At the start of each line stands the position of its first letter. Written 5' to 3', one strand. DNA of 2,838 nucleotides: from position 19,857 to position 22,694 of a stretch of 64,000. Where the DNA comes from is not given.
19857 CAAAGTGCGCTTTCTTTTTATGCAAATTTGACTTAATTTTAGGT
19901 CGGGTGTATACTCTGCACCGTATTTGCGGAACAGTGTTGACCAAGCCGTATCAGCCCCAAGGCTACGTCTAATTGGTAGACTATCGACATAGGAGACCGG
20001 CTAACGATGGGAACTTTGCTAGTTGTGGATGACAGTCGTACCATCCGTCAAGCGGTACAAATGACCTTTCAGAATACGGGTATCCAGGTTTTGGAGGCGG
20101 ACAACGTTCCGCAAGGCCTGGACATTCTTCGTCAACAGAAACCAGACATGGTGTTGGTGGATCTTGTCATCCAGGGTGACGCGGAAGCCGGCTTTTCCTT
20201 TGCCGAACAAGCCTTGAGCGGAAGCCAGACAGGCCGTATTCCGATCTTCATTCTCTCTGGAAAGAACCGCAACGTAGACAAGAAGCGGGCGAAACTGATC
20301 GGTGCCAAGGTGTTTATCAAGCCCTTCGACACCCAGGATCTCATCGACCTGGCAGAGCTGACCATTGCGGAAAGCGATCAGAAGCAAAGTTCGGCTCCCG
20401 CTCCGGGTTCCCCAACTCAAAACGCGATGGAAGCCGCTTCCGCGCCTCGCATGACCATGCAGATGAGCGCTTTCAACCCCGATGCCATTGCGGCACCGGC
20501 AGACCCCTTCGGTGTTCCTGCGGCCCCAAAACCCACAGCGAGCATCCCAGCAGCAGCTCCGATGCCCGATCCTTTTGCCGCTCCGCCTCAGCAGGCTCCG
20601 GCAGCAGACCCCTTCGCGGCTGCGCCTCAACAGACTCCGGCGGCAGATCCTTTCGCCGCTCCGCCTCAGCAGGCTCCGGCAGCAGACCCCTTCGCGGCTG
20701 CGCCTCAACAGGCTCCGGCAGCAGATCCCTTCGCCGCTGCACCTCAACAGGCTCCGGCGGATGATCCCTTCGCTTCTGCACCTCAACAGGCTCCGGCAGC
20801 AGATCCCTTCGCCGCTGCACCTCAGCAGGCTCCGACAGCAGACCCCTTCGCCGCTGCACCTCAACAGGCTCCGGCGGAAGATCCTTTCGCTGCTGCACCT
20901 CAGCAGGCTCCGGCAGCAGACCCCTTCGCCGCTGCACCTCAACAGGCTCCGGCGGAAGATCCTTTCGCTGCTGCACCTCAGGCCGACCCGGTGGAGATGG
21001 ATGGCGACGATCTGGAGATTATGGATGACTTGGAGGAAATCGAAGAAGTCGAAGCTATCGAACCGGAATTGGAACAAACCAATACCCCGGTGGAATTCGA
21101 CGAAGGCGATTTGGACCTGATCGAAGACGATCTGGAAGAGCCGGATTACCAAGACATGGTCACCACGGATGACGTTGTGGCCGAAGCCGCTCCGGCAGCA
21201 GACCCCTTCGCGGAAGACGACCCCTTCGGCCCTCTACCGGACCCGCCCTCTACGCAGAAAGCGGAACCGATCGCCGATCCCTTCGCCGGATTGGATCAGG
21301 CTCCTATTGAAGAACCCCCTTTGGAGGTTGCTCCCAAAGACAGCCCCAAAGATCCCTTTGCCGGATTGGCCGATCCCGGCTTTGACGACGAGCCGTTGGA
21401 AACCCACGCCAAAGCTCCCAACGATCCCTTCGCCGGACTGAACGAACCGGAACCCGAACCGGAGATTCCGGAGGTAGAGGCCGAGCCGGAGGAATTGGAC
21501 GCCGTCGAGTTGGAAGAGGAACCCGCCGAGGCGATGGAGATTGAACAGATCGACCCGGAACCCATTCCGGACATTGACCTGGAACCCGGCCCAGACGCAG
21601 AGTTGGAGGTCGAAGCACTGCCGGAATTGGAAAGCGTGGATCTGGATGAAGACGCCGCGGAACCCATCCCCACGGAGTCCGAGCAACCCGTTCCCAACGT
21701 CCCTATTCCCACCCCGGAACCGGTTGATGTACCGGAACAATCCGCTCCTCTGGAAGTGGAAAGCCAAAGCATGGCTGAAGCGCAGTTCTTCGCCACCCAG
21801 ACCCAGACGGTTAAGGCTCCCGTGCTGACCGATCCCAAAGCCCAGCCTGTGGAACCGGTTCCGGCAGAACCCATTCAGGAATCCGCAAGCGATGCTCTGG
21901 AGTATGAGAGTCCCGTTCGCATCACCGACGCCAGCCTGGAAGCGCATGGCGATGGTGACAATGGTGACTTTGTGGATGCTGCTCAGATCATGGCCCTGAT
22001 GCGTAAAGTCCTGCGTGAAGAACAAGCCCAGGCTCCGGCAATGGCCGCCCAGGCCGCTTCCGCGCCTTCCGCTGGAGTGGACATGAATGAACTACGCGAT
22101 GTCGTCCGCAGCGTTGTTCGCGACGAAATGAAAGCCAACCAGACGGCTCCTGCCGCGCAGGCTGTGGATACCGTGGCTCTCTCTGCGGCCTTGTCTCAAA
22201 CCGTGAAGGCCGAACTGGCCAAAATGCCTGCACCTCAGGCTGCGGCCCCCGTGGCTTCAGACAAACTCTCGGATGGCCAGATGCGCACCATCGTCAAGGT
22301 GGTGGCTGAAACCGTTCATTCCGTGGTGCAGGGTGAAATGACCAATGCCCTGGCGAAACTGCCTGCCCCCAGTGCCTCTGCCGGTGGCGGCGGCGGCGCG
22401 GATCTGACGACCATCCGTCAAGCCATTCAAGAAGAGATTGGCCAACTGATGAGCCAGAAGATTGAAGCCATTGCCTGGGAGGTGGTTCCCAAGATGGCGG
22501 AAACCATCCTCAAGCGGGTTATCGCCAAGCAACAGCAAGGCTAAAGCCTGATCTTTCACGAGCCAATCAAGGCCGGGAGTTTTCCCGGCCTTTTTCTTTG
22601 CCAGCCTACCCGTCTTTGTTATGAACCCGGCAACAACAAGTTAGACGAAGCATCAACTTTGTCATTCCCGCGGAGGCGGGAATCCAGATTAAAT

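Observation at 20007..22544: Response regulator with 39-bp x ~10.8 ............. repeat, scattered DPF(A/G) motifs and poly-acidic tail (RomR-like layout)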

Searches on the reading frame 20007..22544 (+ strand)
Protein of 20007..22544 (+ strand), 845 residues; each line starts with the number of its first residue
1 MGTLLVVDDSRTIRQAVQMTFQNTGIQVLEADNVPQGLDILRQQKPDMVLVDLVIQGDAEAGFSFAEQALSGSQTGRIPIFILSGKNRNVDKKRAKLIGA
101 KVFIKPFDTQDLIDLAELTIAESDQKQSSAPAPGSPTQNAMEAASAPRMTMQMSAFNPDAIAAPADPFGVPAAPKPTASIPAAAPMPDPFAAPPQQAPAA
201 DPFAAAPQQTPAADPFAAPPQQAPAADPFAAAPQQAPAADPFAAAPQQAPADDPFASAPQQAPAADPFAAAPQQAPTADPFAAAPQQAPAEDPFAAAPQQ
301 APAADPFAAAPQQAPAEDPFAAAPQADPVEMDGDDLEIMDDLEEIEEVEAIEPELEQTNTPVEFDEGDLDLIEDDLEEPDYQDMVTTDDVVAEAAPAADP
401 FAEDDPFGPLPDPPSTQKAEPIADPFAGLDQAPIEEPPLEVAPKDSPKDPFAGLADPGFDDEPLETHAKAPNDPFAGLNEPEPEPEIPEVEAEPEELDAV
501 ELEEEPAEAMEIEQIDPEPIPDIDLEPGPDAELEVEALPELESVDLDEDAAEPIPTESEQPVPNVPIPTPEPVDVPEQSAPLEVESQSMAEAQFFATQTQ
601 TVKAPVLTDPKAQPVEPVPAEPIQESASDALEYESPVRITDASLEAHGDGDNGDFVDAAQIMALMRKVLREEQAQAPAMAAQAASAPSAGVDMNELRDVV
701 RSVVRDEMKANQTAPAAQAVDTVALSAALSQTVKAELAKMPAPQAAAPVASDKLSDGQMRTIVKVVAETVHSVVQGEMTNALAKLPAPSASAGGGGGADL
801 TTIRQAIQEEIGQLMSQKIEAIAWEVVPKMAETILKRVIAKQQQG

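Call 4: search_protein_families(library=pfam, proteins=[window:20007-22544:+], max_evalue=1)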
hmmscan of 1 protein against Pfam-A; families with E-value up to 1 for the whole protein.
window:20007-22544:+ (845 aa): 1 family
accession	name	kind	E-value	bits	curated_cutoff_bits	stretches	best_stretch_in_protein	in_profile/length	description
PF00072.30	Response_reg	-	1e-14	55.1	30.2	1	5-115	2-109/111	Response regulator receiver domain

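Call 5: search_protein_families(library=ncbifam, proteins=[window:20007-22544:+], max_evalue=1)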
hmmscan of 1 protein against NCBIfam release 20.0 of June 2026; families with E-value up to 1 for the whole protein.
window:20007-22544:+ (845 aa): 61 families (the best 25 are shown)
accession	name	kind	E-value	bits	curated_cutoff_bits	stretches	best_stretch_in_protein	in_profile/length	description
TIGR02154.1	PhoB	equivalog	1.6e-12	47.3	296.2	1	3-113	4-113/226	phosphate regulon transcriptional regulator PhoB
NF045717.1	DVU0259_DivK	exception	3.6e-12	46.5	160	1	4-119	5-115/117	DVU0259 family response regulator domain-containing protein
NF041733.1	resp_reg_CseB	equivalog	1.6e-11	44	350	1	4-115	3-110/228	two-component system response regulator CseB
TIGR01818.1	ntrC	equivalog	3.7e-10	39.2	558.6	1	5-147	2-141/463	nitrogen regulation protein NR(I)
NF040534.1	resp_reg_YycF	equivalog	4.8e-10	39.1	340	1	4-122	3-117/231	response regulator YycF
NF045505.1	RR_RssB_Pseudo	equivalog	8.4e-10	38.2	700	1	3-110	7-111/394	two-component system response regulator RssB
NF007820.0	PRK10529.1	equivalog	1.2e-09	37.9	325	1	2-121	2-115/225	two-component system response regulator KdpE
NF051870.1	NAssimRespRegNtrX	equivalog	1.6e-09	37.2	600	1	3-123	3-122/452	nitrogen assimilation response regulator NtrX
NF007005.1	PRK09468.1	equivalog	2.5e-09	36.9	331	1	4-140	6-134/237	osmolarity response regulator transcription factor OmpR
NF040689.1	MtrAB_MtrA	equivalog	6.4e-09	35.5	300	1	4-123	1-116/219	MtrAB system response regulator MtrA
NF007546.0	PRK10161.1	equivalog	8.5e-09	35.3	471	1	4-113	5-113/229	phosphate response regulator transcription factor PhoB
TIGR03787.1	marine_sort_RR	equivalog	1.3e-08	34.7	335.7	1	5-103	4-100/227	proteobacterial dedicated sortase system response regulator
NF053854.1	RespRegPhoBBctds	equivalog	7.1e-08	32.1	270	1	4-116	1-111/225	two-component system response regulator PhoB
NF045944.1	ResRegRpaBCyano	equivalog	9.2e-08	31.7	330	1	5-113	1-105/229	response regulator transcription factor RpaB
NF008034.0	PRK10766.1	equivalog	1.1e-07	31.6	275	1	4-113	5-110/231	two-component system response regulator TorR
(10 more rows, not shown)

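Call 9: find_homologous_proteins(query=window:20007-22541:+)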
Query window:20007-22541:+ (845 aa): 23 proteins with E <= 0.001 among 8000 candidates.
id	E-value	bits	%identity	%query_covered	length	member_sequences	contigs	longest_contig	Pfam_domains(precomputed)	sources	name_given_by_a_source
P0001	0.0e+0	1734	100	100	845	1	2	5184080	PF00072.31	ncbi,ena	-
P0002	3.0e-47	180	43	16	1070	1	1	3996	PF00004.36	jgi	jgi:AAA+ superfamily predicted ATPase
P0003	1.2e-41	162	44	18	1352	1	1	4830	PF02359.25,PF00004.36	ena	-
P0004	1.1e-28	119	30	33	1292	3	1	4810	PF02359.25,PF00004.36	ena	-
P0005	2.0e-10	58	30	14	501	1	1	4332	PF00072.31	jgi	jgi:CheY-like chemotaxis protein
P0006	1.7e-8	52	38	19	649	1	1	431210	PF13672.12,PF13240.12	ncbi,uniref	ncbi:protein phosphatase 2C domain-containing protein [Streptomyces sp. NPDC001594]|uniref:protein p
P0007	2.4e-8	51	37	19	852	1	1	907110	PF12229.14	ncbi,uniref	ncbi:peptidoglycan binding domain-containing protein [Kitasatospora sp. NPDC092948]|uniref:peptidogl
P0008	8.3e-8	50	31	14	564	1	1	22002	PF00072.31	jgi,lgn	jgi:CheY-like chemotaxis protein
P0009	1.4e-6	46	30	15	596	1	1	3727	PF00072.31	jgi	jgi:CheY-like chemotaxis protein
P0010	1.4e-6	45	35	14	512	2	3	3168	PF00072.31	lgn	-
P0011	2.4e-5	41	29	15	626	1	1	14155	PF00072.31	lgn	-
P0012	2.5e-5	41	31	13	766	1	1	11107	PF00072.31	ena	-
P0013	2.9e-5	41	31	14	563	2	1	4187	PF00072.31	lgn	-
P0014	3.3e-5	41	31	13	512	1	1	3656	PF00072.31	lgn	-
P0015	4.9e-5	40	31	15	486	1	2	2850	PF00072.31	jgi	jgi:CheY-like chemotaxis protein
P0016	5.0e-5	40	30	13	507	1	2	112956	PF00072.31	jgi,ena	jgi:CheY-like chemotaxis protein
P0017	5.7e-5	40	35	13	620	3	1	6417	PF00072.31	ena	-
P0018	9.8e-5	39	31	15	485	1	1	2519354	PF00072.31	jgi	jgi:CheY-like chemotaxis protein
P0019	1.6e-4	39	31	15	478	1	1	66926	PF00072.31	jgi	jgi:CheY-like chemotaxis protein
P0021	2.7e-4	38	33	14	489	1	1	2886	PF00072.31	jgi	jgi:CheY-like chemotaxis protein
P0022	6.5e-4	37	34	11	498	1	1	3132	PF00072.31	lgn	-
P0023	9.8e-4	36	30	13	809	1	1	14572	PF00563.26,PF00072.31,PF01627.29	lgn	-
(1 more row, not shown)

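Call 11: list_cluster_members(proteins=[P0001])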
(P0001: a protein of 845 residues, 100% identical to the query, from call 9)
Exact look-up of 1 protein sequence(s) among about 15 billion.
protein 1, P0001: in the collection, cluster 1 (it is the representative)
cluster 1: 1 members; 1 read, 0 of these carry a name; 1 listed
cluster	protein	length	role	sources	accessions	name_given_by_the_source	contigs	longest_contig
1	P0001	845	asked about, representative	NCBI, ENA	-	-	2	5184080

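Call 12: find_encoding_contigs(protein=P0001, flank=10000, max_places=3)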
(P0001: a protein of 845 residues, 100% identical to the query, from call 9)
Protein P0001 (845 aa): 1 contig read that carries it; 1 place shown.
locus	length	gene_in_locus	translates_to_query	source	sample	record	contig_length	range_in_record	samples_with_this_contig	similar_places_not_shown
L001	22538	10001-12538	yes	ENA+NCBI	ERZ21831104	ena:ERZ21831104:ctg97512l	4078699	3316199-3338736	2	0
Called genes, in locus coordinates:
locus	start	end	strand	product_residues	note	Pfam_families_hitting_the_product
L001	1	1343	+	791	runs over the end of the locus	PF02129:Peptidase_S15, PF08530:PepX_C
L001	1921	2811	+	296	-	PF02219:MTHFR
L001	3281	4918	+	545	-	PF03781:FGE-sulfatase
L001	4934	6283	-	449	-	-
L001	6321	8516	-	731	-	PF00069:Pkinase, PF07714:PK_Tyr_Ser-Thr, PF01636:APH (faint), PF08308:PEGA (weak)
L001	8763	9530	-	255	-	PF00106:adh_short, PF08659:KR, PF13561:adh_short_C2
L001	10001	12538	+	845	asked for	PF00072:Response_reg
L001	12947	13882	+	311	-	PF01548:DEDD_Tnp_IS110, PF02371:Transposase_20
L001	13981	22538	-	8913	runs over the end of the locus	-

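Call 18: search_solved_structures(query=window:20007-22541:+, max_evalue=0.001)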
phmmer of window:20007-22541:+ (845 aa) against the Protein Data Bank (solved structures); distinct sequences matched with E-value up to 0.001: 55.
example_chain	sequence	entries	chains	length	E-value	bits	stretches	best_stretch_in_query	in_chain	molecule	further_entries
4ja2_A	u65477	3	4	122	2e-10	43.2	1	4-114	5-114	Response regulator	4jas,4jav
3dge_C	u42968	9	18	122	2.8e-10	42.8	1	4-114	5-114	Response regulator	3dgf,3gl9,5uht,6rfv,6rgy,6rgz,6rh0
6azr_B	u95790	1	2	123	2.8e-10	42.7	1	4-114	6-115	Chemotaxis regulator-transmits chemoreceptor signals to flagelllar motor components CheY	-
9lbr_A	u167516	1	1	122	2.9e-10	42.7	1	4-114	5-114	Response regulator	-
6rh1_C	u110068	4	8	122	1.7e-09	40.2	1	4-114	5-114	Response regulator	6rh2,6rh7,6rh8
1zes_A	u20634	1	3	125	2.5e-09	39.6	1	4-114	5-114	Phosphate regulon transcriptional regulatory protein phoB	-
1b00_A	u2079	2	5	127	2.7e-09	39.5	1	4-114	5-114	PHOSPHATE REGULON TRANSCRIPTIONAL REGULATORY PROTEIN PHOB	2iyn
2jvk_A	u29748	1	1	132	5.2e-08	35.2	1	4-116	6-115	Sporulation initiation phosphotransferase F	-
2jba_B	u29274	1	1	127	8.5e-08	34.5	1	4-114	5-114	PHOSPHATE REGULON TRANSCRIPTIONAL REGULATORY PROTEIN PHOB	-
2jba_A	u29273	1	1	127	8.5e-08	34.5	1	4-114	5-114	PHOSPHATE REGULON TRANSCRIPTIONAL REGULATORY PROTEIN PHOB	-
1zh2_A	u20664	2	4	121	9.7e-08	34.4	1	3-112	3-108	KDP operon transcriptional regulatory protein kdpE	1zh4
4kfc_A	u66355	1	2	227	9.7e-08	34.3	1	1-133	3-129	KDP operon transcriptional regulatory protein KdpE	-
4kny_A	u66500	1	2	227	9.7e-08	34.3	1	1-133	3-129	KDP operon transcriptional regulatory protein KdpE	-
2jb9_A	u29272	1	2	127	1.2e-07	34.1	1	4-114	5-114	PHOSPHATE REGULON TRANSCRIPTIONAL REGULATORY PROTEIN PHOB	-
2jvi_A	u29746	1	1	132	1.2e-07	34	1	4-116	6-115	Sporulation initiation phosphotransferase F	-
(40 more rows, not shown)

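Call 19: search_solved_structures(query=P0005, max_evalue=0.001, show_alignments=1)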
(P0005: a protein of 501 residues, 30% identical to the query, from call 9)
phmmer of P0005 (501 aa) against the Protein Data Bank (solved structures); distinct sequences matched with E-value up to 0.001: 240 (the best 60 are shown).
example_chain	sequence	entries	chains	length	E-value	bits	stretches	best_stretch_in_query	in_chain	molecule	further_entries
3gt7_A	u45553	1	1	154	1.6e-20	77.1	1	2-121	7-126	Sensor protein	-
3dge_C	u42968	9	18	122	6.7e-20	75.1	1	1-120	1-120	Response regulator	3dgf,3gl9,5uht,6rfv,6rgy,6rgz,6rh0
6azr_B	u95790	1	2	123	6.8e-20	75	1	1-120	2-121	Chemotaxis regulator-transmits chemoreceptor signals to flagelllar motor components CheY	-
4ja2_A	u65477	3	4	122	9.3e-20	74.6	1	1-120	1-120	Response regulator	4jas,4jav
9lbr_A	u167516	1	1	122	4.6e-19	72.3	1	1-120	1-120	Response regulator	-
6rh1_C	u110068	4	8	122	8.5e-19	71.4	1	1-120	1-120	Response regulator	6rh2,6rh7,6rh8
3t6k_A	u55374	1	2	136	1.5e-17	67.3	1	5-123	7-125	Response regulator receiver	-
2zwm_A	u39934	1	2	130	1.8e-17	67.1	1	1-118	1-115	Transcriptional regulatory protein yycF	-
3f6p_A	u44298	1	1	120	1.8e-17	67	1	1-118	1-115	Transcriptional regulatory protein yycF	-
9xzo_A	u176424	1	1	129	1.9e-17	67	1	4-120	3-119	De novo protein M1X0B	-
4h60_A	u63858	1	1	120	5.6e-16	62.1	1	3-117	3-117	Chemotaxis protein CheY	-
4hnr_A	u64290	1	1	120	5.7e-16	62.1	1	3-117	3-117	Chemotaxis protein CheY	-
1mvo_A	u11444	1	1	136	2.3e-15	60.1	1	1-130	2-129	PhoP response regulator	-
1nxo_A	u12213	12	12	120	3.7e-15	59.4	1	3-123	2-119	DNA-binding response regulator | Response regulator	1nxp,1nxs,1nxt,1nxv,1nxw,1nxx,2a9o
8fk2_A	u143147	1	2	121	1.7e-14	57.2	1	3-120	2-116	Putative response regulator CovR VicR-like protein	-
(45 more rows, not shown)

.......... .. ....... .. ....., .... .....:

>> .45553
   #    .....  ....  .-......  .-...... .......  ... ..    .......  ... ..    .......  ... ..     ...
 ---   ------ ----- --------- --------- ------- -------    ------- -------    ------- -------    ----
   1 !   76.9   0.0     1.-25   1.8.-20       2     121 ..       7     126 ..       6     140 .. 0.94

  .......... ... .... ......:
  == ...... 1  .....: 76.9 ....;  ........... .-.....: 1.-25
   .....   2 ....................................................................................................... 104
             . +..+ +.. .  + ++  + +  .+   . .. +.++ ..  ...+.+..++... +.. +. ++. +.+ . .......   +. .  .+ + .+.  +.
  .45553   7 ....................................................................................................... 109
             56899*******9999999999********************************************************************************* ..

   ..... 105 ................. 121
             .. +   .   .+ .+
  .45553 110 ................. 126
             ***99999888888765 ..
